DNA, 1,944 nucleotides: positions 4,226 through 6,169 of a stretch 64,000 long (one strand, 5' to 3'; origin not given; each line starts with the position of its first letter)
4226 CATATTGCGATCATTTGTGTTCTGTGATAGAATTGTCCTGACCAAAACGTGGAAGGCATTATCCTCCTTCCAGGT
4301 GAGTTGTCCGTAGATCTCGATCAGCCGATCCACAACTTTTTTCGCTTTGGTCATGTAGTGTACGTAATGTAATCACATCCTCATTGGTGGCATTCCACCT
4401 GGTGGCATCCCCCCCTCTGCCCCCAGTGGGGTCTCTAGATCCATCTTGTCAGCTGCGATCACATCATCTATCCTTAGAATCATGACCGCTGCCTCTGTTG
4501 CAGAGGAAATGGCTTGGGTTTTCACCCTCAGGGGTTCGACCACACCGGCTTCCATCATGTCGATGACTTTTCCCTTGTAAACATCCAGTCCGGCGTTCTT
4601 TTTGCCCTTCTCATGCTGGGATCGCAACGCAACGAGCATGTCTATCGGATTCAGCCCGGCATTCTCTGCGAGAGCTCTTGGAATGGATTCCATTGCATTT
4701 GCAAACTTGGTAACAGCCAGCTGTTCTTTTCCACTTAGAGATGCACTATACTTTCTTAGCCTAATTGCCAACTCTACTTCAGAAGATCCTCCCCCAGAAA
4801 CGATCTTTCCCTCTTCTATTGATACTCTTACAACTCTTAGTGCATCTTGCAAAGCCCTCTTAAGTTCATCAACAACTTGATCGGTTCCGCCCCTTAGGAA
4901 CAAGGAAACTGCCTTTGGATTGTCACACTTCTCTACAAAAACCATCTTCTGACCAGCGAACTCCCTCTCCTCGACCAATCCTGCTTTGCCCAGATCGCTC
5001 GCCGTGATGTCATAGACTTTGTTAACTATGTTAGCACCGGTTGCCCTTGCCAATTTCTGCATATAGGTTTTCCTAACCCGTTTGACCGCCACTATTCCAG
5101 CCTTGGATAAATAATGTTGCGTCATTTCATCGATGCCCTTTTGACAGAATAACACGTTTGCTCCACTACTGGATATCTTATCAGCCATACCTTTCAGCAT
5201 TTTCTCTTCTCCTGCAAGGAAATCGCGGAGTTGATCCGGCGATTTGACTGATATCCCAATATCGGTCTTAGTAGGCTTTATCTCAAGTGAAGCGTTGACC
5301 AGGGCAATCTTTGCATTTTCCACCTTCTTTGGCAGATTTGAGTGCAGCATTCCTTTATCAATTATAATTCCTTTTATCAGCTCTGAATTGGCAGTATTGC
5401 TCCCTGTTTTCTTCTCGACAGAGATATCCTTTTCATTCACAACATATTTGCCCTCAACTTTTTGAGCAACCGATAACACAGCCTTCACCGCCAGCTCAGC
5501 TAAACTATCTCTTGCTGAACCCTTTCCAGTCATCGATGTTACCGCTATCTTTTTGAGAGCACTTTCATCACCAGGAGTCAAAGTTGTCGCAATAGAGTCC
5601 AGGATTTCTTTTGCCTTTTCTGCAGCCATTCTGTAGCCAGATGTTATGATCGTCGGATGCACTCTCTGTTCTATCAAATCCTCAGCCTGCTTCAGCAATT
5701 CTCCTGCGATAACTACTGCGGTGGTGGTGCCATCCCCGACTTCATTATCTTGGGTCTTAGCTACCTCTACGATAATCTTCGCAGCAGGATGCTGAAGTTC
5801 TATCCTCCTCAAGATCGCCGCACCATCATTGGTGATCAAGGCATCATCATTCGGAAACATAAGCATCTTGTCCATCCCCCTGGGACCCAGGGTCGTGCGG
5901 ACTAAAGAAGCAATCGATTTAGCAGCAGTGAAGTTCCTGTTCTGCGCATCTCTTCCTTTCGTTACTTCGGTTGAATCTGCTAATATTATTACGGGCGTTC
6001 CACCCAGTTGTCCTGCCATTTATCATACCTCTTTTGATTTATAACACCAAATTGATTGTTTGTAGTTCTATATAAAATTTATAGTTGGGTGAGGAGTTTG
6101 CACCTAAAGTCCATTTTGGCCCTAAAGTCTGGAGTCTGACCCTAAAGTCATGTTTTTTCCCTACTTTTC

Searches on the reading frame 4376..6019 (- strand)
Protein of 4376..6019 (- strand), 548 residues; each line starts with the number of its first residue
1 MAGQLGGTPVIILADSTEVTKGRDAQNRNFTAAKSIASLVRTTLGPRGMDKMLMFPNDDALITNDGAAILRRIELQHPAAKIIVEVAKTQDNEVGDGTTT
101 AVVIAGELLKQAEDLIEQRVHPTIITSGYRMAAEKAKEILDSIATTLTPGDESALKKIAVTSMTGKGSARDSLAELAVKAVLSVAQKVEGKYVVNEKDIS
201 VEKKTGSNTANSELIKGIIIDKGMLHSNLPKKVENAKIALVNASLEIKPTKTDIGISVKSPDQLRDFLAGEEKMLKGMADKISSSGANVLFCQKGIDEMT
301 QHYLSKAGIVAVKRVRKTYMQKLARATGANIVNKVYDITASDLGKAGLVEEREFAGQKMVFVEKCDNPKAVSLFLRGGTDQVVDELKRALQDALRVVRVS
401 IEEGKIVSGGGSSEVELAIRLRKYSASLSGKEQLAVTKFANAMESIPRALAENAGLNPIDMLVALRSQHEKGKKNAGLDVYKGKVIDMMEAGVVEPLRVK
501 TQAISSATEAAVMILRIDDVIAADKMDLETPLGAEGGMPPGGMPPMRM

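Call 32: find_homologous_proteins(query=window:4376-6019:-, max_evalue=1e-100)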
Query window:4376-6019:- (548 aa): 7996 proteins with E <= 1e-100 among 8000 candidates; the best 120 are listed.
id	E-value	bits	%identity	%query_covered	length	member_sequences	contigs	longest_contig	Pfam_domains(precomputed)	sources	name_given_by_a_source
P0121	0.0e+0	1153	100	100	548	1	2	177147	PF00118.30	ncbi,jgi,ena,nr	ncbi:MAG TPA: thermosome subunit [Methanocellales archaeon]|nr:thermosome subunit [Methanocellales a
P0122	0.0e+0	1034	90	97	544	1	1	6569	PF00118.30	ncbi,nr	ncbi:MAG: thermosome subunit alpha, partial [Methanocellales archaeon]|nr:thermosome subunit alpha [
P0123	1.1e-296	1003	85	100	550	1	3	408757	PF00118.30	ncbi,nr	ncbi:MAG: thermosome subunit alpha [Methanocellales archaeon]|nr:thermosome subunit alpha [Methanoce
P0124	1.4e-248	844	76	94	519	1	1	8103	PF00118.30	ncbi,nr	ncbi:MAG: thermosome subunit, partial [Methanocellales archaeon]|nr:thermosome subunit [Methanocella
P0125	1.1e-225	768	70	95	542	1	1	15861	PF00118.30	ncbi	ncbi:thermosome subunit alpha [Halobacteriota archaeon]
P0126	2.5e-223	761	70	95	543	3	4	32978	PF00118.30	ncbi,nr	ncbi:MAG: thermosome subunit alpha [Methanocellales archaeon]|nr:thermosome subunit alpha [Methanoce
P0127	3.0e-223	760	70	95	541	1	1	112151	PF00118.30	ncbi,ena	-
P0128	2.4e-217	741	67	99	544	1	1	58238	PF00118.30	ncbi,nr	ncbi:MAG: thermosome subunit alpha [Methanocellales archaeon]|nr:thermosome subunit alpha [Methanoce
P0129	9.4e-212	722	65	96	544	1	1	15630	PF00118.30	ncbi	ncbi:MAG: thermosome subunit alpha [Candidatus Syntropharchaeia archaeon]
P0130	5.9e-211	720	65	96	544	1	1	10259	PF00118.30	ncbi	ncbi:MAG: thermosome subunit alpha [Candidatus Syntropharchaeia archaeon]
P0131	2.2e-210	718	64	96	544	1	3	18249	PF00118.30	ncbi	ncbi:MAG: thermosome subunit alpha [Candidatus Syntropharchaeia archaeon]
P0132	1.2e-207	709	62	95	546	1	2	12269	PF00118.30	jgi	jgi:thermosome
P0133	4.6e-207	707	62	95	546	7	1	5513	PF00118.30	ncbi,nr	ncbi:MAG: TCP-1/cpn60 chaperonin family protein [Methanomicrobia archaeon]|nr:TCP-1/cpn60 chaperonin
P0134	9.6e-207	706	62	95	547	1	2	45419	PF00118.30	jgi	jgi:thermosome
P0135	1.0e-206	706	62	95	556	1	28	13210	PF00118.30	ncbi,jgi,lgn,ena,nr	ncbi:MAG TPA: thermosome subunit [Methanosarcinales archaeon]|nr:thermosome subunit [Methanosarcinal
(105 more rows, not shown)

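Call 33: find_encoding_contigs(protein=P0123, flank=10000, max_places=3)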
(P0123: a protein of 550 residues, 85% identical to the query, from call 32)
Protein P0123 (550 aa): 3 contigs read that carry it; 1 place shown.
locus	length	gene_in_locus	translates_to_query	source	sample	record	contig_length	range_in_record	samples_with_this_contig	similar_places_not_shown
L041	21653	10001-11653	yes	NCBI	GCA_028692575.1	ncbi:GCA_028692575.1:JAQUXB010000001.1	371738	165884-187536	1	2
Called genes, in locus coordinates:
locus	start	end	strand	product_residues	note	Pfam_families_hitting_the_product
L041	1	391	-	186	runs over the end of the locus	PF01863:YgjP-like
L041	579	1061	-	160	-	PF14343:PrcB_C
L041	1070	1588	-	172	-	PF13527:Acetyltransf_9, PF00583:Acetyltransf_1, PF13673:Acetyltransf_10 (weak), PF13508:Acetyltransf_7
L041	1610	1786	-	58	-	-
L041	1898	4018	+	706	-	PF00270:DEAD, PF04851:ResIII, PF22527:DEXQc_Suv3 (weak), PF00271:Helicase_C (weak), PF20470:HTH_61 (weak), PF21280:Helicase_dom4_arc, PF14520:HHH_5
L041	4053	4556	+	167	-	PF08617:CGI-121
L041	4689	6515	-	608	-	PF00999:Na_H_Exchanger, PF02254:TrkA_N, PF02558:ApbA (weak), PF13241:NAD_binding_7 (faint), PF02080:TrkA_C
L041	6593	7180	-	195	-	-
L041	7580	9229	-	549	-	PF00920:ILVD_EDD_N, PF24877:ILV_EDD_C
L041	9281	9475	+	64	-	-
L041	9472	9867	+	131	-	-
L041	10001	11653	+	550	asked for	PF00118:Cpn60_TCP1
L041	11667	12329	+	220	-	PF22175:Ogg-HhH (weak), PF00730:HhH-GPD, PF14520:HHH_5 (faint), PF00633:HHH (faint)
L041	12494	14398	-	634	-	PF17214:KH_TffA, PF00753:Lactamase_B, PF16661:Lactamase_B_6, PF23023:Anti-Pycsar_Apyc1 (weak), PF12706:Lactamase_B_2, PF10996:Beta-Casp, PF07521:RMMBL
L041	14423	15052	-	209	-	PF00227:Proteasome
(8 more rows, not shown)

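Call 34: find_encoding_contigs(protein=P0122, flank=10000, max_places=2)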
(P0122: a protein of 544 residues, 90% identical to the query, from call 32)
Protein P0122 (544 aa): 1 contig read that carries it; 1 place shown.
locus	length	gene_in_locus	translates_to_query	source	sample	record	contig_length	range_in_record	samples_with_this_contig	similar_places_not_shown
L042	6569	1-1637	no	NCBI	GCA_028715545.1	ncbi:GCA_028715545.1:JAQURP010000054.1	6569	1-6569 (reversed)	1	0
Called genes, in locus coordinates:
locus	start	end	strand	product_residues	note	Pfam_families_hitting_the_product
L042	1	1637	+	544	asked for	PF00118:Cpn60_TCP1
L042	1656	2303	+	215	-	PF22175:Ogg-HhH (weak), PF00730:HhH-GPD, PF14520:HHH_5 (faint), PF00633:HHH (faint)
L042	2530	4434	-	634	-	PF17214:KH_TffA, PF00753:Lactamase_B, PF16661:Lactamase_B_6, PF23023:Anti-Pycsar_Apyc1 (weak), PF12706:Lactamase_B_2, PF10996:Beta-Casp, PF07521:RMMBL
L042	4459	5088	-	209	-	PF00227:Proteasome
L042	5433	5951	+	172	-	PF01927:Mut7-C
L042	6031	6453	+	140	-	PF01951:Archease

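Call 66: find_encoding_contigs(protein=P0127, flank=10000, max_places=1)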
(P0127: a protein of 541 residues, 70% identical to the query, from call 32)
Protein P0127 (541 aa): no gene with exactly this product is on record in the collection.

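Call 67: find_encoding_contigs(protein=P0128, flank=10000, max_places=1)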
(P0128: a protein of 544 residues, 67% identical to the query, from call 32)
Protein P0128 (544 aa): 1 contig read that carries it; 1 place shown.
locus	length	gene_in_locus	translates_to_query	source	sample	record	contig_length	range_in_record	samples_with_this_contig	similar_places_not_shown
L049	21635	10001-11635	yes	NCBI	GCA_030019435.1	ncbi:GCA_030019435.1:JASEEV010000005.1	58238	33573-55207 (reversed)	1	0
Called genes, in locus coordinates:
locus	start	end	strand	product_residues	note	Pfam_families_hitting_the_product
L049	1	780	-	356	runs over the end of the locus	-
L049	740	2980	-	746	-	PF00270:DEAD, PF04851:ResIII (faint), PF00271:Helicase_C, PF22590:Cas3-like_C_2, PF18019:Cas3_HD (weak)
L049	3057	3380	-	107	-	PF01909:NTP_transf_2, PF18765:Polbeta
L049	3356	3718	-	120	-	PF05168:HEPN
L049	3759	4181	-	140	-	PF01934:HepT-like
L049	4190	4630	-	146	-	PF01909:NTP_transf_2, PF18765:Polbeta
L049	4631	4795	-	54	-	-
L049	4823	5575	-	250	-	PF21350:Cas6_I-A, PF01881:Cas_Cas6_C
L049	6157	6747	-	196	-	PF01174:SNO, PF07685:GATase_3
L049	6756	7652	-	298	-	PF01680:SOR_SNZ, PF05690:ThiG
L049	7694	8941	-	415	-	PF22641:TiaS_TCKD, PF08489:TiaS_FLD, PF23783:Zn_ribbon_TiaS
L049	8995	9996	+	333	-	PF26553:PDDEXK_19, PF01381:HTH_3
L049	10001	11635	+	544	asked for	PF00118:Cpn60_TCP1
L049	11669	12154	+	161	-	PF00011:HSP20, PF17886:ArsA_HSP20 (faint)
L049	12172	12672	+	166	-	PF01025:GrpE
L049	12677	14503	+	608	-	PF00012:HSP70, PF06723:MreB_Mbl, PF02782:FGGY_C (weak)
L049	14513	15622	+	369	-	PF00226:DnaJ, PF01556:DnaJ_C, PF15777:Anti-TRAP (faint), PF00684:DnaJ_CXXCXGXG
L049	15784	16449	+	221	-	PF13546:DDE_5, PF04693:DDE_Tnp_2 (weak)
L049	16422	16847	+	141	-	PF01609:DDE_Tnp_1 (weak)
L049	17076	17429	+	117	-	PF19027:DUF5752 (faint)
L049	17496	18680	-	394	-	PF04055:Radical_SAM, PF13353:Fer4_12 (weak), PF13186:SPASM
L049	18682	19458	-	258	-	PF02602:HEM4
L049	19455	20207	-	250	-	PF00590:TP_methylase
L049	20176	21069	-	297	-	PF01379:Porphobil_deam, PF03900:Porphobil_deamC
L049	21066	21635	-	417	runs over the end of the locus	PF00202:Aminotran_3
